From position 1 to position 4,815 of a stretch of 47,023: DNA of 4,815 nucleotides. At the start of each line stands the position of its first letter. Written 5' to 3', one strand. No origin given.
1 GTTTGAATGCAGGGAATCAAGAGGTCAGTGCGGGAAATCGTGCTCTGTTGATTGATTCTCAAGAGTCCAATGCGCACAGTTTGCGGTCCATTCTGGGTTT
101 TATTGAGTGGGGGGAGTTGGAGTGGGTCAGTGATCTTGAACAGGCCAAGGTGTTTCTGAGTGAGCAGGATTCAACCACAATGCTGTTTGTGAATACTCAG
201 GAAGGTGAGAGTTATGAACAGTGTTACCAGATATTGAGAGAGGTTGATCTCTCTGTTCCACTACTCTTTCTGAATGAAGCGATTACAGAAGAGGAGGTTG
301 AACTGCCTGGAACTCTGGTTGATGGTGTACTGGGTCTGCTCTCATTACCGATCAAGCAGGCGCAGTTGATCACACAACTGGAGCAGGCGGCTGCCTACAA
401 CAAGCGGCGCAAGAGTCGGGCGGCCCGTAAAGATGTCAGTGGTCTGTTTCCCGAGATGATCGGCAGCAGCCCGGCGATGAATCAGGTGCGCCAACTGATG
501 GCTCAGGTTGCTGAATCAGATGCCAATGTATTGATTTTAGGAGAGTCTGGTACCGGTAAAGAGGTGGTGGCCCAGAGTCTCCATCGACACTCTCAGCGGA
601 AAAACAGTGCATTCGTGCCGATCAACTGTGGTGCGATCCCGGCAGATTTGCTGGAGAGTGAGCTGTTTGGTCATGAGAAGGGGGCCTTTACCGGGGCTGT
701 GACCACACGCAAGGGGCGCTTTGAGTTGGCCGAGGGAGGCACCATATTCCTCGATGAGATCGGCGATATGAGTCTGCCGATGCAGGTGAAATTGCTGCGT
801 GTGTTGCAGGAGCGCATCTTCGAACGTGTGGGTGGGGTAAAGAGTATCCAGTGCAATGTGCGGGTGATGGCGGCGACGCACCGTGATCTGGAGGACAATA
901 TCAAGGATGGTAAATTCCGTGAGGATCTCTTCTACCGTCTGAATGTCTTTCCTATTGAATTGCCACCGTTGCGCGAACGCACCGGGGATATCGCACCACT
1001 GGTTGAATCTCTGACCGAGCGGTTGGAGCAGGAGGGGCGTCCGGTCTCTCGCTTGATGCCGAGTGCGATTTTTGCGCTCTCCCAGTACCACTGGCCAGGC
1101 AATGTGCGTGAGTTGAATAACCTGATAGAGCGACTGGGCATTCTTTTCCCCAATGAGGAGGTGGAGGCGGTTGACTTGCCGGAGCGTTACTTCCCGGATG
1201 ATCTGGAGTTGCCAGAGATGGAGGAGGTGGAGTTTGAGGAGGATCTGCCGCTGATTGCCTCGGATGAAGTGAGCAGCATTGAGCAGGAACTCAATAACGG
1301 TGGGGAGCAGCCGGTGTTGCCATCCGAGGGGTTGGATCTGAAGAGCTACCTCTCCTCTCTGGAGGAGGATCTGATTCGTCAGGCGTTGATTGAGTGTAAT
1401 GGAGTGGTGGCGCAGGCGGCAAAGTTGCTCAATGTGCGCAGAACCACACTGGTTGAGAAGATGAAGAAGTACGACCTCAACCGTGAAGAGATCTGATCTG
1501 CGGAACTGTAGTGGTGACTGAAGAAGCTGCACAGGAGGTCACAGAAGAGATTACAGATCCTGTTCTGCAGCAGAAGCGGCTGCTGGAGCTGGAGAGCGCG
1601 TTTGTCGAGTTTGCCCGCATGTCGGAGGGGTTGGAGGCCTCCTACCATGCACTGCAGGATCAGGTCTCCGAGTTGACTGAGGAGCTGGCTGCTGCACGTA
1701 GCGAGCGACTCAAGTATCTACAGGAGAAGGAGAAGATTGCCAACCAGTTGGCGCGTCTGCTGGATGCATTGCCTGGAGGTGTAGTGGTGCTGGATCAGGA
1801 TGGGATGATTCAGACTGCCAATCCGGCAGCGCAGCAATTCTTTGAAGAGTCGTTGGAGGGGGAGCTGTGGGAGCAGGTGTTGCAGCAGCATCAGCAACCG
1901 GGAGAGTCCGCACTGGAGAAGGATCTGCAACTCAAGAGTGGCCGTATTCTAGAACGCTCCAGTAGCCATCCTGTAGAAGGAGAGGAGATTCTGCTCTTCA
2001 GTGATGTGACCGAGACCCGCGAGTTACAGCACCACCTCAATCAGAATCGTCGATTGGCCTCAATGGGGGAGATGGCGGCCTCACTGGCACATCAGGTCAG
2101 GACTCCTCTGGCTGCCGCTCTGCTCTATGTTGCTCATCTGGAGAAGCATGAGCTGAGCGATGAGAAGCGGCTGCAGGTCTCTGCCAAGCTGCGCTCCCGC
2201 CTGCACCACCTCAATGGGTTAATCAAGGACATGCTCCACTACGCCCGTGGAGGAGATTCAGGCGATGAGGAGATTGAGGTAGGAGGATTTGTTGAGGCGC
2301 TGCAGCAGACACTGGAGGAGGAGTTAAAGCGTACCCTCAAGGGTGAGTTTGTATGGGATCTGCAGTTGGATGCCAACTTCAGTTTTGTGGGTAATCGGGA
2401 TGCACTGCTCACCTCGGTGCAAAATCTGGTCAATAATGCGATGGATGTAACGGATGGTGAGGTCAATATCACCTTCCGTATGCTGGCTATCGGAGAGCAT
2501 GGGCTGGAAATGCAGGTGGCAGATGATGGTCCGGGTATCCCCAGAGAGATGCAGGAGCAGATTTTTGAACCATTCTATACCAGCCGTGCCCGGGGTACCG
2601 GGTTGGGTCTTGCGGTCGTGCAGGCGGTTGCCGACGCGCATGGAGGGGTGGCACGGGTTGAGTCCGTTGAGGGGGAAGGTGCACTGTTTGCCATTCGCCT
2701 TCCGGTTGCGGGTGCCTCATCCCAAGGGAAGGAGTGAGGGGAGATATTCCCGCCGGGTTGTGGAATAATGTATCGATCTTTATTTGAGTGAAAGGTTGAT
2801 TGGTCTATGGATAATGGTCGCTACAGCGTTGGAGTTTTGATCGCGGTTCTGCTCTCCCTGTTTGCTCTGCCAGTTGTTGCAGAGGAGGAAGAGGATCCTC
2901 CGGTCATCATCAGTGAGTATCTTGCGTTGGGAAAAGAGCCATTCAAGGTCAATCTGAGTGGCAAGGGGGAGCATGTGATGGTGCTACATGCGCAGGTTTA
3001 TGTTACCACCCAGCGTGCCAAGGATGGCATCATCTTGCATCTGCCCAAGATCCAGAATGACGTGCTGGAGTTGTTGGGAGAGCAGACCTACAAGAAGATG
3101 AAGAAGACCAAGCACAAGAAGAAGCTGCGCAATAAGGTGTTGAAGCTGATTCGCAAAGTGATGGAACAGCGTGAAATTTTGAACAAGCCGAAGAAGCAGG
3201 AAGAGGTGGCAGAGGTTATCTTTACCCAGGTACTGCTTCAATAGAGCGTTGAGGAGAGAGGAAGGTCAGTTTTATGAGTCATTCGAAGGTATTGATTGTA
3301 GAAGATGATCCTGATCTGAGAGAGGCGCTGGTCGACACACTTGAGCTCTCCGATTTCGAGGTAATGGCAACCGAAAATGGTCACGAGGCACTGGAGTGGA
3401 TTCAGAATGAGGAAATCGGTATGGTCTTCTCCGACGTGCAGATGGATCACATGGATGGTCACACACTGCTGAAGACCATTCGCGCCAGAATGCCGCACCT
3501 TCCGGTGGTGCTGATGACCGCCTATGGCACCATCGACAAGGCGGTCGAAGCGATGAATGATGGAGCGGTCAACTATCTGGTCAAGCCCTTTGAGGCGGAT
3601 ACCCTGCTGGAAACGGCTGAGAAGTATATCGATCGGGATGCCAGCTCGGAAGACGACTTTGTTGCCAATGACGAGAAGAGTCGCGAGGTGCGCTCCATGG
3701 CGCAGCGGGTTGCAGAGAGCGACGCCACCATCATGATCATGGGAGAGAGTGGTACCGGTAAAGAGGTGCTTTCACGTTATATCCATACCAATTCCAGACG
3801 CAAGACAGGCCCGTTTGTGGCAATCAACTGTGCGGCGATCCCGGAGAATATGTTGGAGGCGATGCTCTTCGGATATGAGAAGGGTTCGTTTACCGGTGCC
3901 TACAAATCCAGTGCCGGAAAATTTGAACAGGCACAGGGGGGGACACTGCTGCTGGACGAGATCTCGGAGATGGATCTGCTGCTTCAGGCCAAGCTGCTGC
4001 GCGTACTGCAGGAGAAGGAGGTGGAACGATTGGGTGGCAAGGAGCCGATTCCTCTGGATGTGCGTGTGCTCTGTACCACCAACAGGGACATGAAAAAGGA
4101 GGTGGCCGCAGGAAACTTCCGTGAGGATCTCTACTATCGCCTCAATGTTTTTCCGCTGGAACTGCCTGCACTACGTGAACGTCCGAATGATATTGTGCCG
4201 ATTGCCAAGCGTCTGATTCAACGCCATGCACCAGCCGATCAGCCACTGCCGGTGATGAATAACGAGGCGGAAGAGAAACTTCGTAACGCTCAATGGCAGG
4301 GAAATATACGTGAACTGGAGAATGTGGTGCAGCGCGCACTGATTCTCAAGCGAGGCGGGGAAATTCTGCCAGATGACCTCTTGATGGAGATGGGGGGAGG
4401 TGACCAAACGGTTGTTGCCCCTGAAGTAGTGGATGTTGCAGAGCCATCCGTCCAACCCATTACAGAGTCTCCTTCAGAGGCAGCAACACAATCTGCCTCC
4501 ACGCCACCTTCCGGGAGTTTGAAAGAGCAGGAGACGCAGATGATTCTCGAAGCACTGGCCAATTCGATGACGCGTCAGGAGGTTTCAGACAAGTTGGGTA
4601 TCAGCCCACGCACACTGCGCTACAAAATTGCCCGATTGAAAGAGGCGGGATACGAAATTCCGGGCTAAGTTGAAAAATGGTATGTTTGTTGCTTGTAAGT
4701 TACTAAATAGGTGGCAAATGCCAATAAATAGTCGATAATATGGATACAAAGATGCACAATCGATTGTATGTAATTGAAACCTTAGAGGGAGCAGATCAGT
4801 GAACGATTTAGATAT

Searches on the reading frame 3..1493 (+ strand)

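Call 16: search_protein_families(library=pfam, proteins=[window:3-1493:+], max_evalue=0.00001)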
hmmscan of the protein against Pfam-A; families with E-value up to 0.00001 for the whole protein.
window:3-1493:+ (497 aa): 7 families
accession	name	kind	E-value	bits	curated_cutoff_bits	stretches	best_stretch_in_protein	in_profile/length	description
PF00158.32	Sigma54_activat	-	1.6e-74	249.6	20.2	1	152-319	1-168/168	Sigma-54 interaction domain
PF14532.12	Sigma54_activ_2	-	3.3e-23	82.9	25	1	153-323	1-138/138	Sigma-54 interaction domain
PF25601.1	AAA_lid_14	-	2.3e-20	72.6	27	1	324-397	1-75/87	AAA+ ATPase lid domain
PF02954.25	HTH_8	-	1.2e-11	44.5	22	1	452-490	4-42/42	Bacterial regulatory protein, Fis family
PF07728.20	AAA_5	-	1.7e-10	41.4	22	1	175-294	1-123/139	AAA domain (dynein-related subfamily)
PF06490.17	FleQ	-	1.3e-09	38.8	22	1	15-129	3-106/108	Flagellar regulatory protein FleQ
PF13191.12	AAA_16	-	2.7e-06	28.4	32.6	1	153-222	3-79/167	AAA ATPase domain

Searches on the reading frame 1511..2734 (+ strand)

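Call 16: search_protein_families(library=pfam, proteins=[window:1511-2734:+], max_evalue=0.00001)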
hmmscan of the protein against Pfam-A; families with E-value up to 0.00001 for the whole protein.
window:1511-2734:+ (408 aa): 3 families
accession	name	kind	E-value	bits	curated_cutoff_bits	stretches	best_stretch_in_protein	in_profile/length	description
PF02518.31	HATPase_c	-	3.7e-24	85.7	26.4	1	295-400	2-110/111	Histidine kinase-, DNA gyrase B-, and HSP90-like ATPase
PF00512.31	HisKA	-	1.7e-10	41.2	26.9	1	185-247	2-63/66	His Kinase A (phospho-acceptor) domain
PF13188.13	PAS_8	-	3.4e-08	33.5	21.8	1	78-132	1-55/65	PAS domain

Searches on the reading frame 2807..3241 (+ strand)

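Call 16: search_protein_families(library=pfam, proteins=[window:2807-3241:+], max_evalue=0.00001)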
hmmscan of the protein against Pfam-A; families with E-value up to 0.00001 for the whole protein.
window:2807-3241:+ (145 aa): 1 family
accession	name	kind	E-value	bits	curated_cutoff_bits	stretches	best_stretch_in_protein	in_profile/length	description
PF03748.19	FliL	-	4.3e-14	53.3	24.6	1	44-145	6-103/103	Flagellar basal body-associated protein FliL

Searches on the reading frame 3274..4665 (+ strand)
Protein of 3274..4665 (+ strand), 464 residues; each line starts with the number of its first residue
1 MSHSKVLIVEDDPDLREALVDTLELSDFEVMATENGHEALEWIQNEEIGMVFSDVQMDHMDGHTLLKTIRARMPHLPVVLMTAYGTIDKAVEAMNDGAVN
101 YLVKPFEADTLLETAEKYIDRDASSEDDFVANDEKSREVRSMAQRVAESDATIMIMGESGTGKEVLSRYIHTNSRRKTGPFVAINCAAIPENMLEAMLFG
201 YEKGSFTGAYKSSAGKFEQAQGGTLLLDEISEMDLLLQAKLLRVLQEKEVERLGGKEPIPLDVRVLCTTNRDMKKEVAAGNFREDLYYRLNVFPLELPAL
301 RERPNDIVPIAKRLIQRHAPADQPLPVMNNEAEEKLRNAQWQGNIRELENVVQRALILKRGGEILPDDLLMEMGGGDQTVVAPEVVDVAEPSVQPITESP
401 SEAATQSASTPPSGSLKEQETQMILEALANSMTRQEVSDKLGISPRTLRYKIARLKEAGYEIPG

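Call 16: search_protein_families(library=pfam, proteins=[window:3274-4665:+], max_evalue=0.00001)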
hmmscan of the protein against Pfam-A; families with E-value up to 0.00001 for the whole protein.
window:3274-4665:+ (464 aa): 5 families
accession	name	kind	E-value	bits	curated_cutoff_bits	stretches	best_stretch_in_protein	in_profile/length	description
PF00158.32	Sigma54_activat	-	4.6e-70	235.1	20.2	1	130-295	2-167/168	Sigma-54 interaction domain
PF00072.30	Response_reg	-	1.5e-31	109.3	30.2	1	6-114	1-109/111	Response regulator receiver domain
PF14532.12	Sigma54_activ_2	-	1.1e-22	81.2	25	1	132-300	3-138/138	Sigma-54 interaction domain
PF25601.1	AAA_lid_14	-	5.9e-17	61.7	27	1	301-375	1-76/87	AAA+ ATPase lid domain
PF02954.25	HTH_8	-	2.6e-08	33.9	22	1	416-454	2-41/42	Bacterial regulatory protein, Fis family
